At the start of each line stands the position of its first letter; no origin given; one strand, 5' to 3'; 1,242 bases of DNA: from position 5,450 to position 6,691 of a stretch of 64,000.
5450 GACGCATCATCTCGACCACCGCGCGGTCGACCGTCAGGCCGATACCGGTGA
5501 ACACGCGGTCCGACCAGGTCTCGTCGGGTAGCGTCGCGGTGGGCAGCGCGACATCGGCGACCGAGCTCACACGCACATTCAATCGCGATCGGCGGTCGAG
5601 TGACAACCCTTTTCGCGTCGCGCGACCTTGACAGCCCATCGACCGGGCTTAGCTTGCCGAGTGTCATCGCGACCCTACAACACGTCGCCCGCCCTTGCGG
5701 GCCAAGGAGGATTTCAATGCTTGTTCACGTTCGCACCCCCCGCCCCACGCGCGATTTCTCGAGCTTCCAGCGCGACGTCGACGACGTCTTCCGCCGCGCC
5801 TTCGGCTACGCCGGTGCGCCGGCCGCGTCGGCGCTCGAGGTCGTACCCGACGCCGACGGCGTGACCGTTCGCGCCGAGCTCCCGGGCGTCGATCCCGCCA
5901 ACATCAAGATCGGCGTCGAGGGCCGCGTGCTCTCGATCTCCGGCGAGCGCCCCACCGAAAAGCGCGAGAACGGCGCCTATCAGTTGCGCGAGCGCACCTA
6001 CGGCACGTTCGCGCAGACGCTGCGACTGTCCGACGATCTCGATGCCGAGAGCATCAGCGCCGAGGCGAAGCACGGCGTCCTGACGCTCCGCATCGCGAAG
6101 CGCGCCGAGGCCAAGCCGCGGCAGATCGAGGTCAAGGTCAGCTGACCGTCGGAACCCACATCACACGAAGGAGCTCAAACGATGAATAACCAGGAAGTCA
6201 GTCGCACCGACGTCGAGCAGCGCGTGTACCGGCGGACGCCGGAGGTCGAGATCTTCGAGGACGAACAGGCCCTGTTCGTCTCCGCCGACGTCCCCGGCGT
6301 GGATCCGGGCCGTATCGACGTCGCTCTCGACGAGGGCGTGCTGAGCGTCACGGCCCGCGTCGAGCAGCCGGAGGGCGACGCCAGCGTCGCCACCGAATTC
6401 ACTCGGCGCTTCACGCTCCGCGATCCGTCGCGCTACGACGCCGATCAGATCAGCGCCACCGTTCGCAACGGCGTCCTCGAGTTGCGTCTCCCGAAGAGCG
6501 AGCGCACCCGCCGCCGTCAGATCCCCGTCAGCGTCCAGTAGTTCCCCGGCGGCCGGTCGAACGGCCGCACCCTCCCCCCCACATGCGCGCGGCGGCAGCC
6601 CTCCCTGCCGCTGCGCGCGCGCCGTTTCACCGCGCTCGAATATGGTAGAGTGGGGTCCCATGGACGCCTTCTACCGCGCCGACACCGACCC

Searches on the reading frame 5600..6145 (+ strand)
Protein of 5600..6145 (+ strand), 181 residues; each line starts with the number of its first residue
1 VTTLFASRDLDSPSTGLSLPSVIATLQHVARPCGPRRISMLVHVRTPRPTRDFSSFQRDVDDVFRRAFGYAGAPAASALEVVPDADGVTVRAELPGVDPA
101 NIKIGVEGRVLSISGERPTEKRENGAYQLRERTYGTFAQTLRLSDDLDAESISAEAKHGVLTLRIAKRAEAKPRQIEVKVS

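Call 90: search_protein_families(library=pfam, proteins=[window:5600-6145:+], max_evalue=0.001)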
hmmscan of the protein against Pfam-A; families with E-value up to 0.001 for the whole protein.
window:5600-6145:+ (181 aa): 1 family
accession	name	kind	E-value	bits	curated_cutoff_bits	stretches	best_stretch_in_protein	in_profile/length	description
PF00011.27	HSP20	-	1.1e-19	70.9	20.8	1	83-179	4-102/102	Hsp20/alpha crystallin family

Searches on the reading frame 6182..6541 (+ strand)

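Call 90: search_protein_families(library=pfam, proteins=[window:6182-6541:+], max_evalue=0.001)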
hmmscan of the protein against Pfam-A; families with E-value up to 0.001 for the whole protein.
window:6182-6541:+ (119 aa): 2 families
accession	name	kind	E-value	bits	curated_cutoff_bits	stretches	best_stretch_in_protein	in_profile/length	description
PF00011.27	HSP20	-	6e-15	55.6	20.8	1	24-116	2-101/102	Hsp20/alpha crystallin family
PF05455.17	GvpH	-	6.2e-06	26.8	22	1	13-109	84-171/177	GvpH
